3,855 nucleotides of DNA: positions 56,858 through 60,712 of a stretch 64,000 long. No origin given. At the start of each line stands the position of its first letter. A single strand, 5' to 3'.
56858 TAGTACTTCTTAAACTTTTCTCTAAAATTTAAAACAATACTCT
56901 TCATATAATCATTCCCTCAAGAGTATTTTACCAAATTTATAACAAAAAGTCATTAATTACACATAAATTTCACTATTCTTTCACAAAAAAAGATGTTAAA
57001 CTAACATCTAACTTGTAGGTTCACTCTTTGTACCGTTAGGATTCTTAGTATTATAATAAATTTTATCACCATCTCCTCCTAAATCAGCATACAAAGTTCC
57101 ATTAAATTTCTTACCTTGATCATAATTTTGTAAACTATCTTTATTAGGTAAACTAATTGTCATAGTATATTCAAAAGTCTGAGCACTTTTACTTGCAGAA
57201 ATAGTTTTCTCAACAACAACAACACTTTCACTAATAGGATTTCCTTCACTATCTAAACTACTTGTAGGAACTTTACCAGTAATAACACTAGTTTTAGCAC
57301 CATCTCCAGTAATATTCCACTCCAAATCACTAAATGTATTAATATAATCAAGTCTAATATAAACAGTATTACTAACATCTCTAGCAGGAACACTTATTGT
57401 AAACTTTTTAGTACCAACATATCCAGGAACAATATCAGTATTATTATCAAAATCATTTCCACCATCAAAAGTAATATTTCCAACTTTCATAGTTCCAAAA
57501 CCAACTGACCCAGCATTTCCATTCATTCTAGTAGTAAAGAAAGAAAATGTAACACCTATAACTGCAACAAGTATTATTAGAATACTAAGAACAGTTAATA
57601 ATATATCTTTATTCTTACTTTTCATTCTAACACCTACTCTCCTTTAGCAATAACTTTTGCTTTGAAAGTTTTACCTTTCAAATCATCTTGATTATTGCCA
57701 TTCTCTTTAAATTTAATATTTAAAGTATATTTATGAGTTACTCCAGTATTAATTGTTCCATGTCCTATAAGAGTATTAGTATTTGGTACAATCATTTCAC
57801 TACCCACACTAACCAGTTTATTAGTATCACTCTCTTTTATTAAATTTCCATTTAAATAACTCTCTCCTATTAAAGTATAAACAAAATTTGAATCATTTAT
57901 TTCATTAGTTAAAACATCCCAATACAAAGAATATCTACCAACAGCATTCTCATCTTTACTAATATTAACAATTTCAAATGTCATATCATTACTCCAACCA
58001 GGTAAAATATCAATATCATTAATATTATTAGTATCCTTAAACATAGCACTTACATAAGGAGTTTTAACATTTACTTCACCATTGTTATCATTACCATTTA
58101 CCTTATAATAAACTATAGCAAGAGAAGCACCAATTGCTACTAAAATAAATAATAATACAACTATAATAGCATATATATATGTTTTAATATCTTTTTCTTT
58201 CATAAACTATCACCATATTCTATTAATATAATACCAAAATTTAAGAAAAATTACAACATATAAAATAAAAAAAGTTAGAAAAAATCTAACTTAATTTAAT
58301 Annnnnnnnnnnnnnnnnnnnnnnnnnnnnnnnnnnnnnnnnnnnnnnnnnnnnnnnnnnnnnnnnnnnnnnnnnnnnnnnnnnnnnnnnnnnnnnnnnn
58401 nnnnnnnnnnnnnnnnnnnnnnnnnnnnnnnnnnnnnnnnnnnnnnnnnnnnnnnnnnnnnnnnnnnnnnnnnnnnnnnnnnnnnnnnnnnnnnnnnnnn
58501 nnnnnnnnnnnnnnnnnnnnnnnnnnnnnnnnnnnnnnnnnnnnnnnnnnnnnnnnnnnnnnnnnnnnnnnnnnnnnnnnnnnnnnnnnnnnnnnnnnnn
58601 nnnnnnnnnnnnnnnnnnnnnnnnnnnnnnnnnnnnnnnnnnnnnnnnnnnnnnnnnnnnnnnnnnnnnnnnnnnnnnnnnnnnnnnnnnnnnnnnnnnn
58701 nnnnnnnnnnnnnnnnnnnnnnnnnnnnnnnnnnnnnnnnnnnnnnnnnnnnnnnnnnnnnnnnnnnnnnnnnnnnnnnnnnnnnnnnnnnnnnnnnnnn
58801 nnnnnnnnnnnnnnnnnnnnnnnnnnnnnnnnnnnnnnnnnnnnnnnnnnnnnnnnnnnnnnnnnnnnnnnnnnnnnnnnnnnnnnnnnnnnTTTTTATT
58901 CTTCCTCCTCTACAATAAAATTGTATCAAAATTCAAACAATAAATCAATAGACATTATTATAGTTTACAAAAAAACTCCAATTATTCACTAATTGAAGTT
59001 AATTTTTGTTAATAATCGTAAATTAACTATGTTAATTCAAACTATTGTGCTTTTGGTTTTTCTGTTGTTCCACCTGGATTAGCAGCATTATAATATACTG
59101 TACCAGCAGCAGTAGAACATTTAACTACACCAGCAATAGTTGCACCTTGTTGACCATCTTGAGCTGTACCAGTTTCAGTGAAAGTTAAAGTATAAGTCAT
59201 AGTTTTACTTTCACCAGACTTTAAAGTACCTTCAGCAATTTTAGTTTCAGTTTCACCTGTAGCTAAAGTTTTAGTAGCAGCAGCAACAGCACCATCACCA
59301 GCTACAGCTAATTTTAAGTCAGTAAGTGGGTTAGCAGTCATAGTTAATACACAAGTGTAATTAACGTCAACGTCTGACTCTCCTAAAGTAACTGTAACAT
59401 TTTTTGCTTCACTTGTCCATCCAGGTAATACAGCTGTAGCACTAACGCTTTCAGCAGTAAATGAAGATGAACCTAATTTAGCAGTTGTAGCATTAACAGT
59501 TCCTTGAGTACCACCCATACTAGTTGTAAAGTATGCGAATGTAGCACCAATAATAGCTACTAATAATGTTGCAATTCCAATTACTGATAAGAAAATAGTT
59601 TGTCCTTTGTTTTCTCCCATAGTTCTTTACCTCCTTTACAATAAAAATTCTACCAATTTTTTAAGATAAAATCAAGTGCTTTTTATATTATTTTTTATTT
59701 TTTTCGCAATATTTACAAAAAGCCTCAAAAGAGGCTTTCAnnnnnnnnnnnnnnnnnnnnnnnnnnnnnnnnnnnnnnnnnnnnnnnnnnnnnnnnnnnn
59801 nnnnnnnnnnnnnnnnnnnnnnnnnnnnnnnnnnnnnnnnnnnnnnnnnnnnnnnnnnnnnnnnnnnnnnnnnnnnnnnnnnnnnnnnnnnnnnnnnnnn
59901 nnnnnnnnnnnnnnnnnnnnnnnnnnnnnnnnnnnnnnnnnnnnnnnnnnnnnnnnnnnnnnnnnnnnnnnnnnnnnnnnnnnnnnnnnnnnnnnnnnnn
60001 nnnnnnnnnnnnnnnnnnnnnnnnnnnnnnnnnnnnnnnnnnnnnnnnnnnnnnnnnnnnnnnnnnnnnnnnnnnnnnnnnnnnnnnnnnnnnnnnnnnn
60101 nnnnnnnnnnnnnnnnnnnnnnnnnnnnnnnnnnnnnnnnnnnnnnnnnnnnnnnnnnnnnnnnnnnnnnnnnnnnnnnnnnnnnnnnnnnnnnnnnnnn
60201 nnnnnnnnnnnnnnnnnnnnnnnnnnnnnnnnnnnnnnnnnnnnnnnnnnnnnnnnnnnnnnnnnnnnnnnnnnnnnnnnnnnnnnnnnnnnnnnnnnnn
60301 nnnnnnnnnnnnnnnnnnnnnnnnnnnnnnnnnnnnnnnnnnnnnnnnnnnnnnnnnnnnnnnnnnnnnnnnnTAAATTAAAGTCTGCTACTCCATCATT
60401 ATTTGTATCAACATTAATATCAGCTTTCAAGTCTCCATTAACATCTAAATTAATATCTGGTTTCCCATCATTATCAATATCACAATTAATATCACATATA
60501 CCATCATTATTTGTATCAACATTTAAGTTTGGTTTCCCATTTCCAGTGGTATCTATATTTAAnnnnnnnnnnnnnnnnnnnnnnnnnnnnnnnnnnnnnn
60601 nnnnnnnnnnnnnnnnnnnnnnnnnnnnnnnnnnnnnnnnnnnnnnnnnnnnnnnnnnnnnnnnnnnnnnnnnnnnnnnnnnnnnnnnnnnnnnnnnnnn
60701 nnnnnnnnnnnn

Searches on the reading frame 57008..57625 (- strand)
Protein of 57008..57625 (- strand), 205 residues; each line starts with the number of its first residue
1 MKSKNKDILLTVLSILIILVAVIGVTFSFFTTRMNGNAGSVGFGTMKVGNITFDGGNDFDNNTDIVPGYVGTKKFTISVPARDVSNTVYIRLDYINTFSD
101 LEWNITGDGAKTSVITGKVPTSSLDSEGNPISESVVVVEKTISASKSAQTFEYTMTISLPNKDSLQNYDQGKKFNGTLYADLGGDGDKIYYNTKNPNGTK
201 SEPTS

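Call 3: search_protein_families(library=pfam, proteins=[window:57008-57625:-], max_evalue=0.1)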
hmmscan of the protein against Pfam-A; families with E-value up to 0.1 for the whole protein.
window:57008-57625:- (205 aa): 0 families

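Call 7: search_protein_families(library=ncbifam, proteins=[window:57008-57625:-], max_evalue=1)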
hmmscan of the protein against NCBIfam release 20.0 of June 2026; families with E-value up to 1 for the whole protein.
window:57008-57625:- (205 aa): 0 families

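Call 75: find_encoding_contigs(protein=window:57008-57625:-, flank=6500, max_places=10)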
Protein window:57008-57625:- (205 aa): 24 contigs read that carry it; 10 places shown.
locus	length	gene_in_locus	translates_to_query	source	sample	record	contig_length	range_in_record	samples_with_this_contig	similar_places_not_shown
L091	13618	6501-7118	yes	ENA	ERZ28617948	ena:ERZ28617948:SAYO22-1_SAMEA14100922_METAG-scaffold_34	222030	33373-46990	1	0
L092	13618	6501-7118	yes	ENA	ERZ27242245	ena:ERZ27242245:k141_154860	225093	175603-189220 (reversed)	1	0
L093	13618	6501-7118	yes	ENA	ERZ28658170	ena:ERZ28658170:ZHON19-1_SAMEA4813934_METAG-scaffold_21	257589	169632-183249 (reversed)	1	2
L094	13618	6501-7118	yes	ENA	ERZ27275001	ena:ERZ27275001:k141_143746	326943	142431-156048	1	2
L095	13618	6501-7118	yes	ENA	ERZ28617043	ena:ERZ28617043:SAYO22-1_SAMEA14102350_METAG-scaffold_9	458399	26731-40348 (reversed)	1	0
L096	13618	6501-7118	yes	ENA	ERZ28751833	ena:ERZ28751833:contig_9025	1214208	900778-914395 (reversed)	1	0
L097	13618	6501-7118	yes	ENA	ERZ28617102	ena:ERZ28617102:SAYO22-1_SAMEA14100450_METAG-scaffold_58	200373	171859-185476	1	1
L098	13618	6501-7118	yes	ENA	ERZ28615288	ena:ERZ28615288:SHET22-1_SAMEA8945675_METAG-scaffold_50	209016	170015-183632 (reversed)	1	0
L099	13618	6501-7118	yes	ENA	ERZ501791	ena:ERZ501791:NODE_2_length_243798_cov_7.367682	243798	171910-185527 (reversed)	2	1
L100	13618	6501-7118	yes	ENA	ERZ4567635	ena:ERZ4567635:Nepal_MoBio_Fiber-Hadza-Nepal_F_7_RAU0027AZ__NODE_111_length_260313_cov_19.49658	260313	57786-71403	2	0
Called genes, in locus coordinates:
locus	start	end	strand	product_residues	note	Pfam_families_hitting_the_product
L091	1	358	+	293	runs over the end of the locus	PF03631:Virul_fac_BrkB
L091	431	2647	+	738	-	-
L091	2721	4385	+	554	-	-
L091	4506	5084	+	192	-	-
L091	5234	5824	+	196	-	-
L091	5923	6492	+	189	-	-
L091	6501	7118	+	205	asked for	-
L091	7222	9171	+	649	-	PF27449:LtaS_N, PF00884:Sulfatase, PF01663:Phosphodiest (weak)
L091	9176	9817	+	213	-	-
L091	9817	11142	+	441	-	PF01171:ATP_bind_3, PF11734:TilS_C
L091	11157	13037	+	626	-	PF06480:FtsH_ext, PF00004:AAA, PF07728:AAA_5 (weak), PF17862:AAA_lid_3, PF01434:Peptidase_M41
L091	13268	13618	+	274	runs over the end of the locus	PF00142:Fer4_NifH, PF01656:CbiA, PF02374:ArsA_ATPase (weak), PF06564:CBP_BcsQ, PF09140:MipZ, PF10609:ParA, PF13614:AAA_31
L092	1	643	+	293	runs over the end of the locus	PF03631:Virul_fac_BrkB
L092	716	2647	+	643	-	-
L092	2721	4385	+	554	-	-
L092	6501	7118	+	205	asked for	-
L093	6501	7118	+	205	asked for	-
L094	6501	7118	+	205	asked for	-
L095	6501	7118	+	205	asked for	-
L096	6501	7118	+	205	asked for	-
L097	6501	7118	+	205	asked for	-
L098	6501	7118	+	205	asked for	-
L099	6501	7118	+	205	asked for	-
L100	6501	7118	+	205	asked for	-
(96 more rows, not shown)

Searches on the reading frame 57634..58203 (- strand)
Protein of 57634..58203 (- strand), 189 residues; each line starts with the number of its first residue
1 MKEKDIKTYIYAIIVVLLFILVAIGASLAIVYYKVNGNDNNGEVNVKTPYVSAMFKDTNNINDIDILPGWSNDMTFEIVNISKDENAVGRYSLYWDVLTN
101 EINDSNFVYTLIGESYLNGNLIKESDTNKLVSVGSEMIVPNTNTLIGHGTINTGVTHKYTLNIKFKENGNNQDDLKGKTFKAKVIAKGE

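Call 3: search_protein_families(library=pfam, proteins=[window:57634-58203:-], max_evalue=0.1)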
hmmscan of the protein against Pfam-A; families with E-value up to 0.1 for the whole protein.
window:57634-58203:- (189 aa): 0 families

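Call 7: search_protein_families(library=ncbifam, proteins=[window:57634-58203:-], max_evalue=1)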
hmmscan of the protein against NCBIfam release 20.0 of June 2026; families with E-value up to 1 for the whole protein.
window:57634-58203:- (189 aa): 1 family
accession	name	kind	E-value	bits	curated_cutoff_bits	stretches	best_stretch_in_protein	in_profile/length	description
TIGR04370.1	glyco_rpt_poly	subfamily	0.032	13.2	40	1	6-120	212-331/396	oligosaccharide repeat unit polymerase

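Call 94: find_encoding_contigs(protein=window:57634-58203:-, flank=5600, max_places=10)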
Protein window:57634-58203:- (189 aa): 24 contigs read that carry it; 10 places shown.
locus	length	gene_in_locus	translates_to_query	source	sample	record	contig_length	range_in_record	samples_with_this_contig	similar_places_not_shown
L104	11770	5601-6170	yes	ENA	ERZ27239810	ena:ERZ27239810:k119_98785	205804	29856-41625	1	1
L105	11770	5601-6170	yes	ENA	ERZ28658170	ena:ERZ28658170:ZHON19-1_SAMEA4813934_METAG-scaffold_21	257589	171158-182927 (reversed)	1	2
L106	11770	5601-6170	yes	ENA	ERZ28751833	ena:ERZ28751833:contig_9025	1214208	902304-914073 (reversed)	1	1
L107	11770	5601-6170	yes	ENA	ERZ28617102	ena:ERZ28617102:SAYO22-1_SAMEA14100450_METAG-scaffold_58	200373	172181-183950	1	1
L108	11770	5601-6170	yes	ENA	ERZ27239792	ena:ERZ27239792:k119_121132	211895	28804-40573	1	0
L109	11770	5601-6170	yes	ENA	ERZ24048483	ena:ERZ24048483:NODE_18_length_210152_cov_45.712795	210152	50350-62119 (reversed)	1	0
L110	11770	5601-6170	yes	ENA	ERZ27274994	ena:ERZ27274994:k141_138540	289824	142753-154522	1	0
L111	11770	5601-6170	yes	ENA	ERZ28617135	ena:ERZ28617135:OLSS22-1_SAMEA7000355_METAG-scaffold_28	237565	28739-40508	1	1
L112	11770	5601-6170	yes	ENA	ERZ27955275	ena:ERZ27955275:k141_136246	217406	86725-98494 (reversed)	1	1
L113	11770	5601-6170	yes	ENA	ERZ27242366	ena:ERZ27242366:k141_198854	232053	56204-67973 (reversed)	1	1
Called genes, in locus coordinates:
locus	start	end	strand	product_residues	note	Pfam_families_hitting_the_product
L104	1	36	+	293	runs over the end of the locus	PF03631:Virul_fac_BrkB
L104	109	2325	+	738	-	-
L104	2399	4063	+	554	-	-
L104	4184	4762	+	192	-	-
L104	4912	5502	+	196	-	-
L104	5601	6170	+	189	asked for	-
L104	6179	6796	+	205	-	-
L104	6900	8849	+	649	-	PF27449:LtaS_N, PF00884:Sulfatase, PF01663:Phosphodiest (weak)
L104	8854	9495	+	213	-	-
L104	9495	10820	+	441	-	PF01171:ATP_bind_3, PF11734:TilS_C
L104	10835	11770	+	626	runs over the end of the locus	PF06480:FtsH_ext, PF00004:AAA, PF07728:AAA_5 (weak), PF17862:AAA_lid_3, PF01434:Peptidase_M41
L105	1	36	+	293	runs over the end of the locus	PF03631:Virul_fac_BrkB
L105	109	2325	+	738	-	-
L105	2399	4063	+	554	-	-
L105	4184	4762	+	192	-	-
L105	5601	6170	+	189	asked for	-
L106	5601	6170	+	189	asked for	-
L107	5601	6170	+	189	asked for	-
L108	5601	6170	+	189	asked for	-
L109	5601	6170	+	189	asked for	-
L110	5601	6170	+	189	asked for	-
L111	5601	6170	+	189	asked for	-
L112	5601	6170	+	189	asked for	-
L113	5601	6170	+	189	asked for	-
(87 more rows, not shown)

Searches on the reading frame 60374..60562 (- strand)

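Call 61: search_protein_families(library=pfam, proteins=[window:60374-60562:-], max_evalue=10)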
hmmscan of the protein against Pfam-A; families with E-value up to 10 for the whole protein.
seq(63 aa): 4 families
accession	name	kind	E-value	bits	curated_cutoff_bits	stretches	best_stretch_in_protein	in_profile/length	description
PF13517.12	FG-GAP_3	-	0.23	12.5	26.9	1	28-37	50-59/61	FG-GAP-like repeat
PF01839.29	FG-GAP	-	0.33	11.4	22.1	1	27-37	8-18/37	FG-GAP repeat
PF20615.3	DUF6802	-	0.78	10.2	27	1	24-60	31-66/102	Family of unknown function (DUF6802)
PF22807.2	TrAA12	-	2.8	6.6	30.9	1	6-55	384-433/463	TrAA12-like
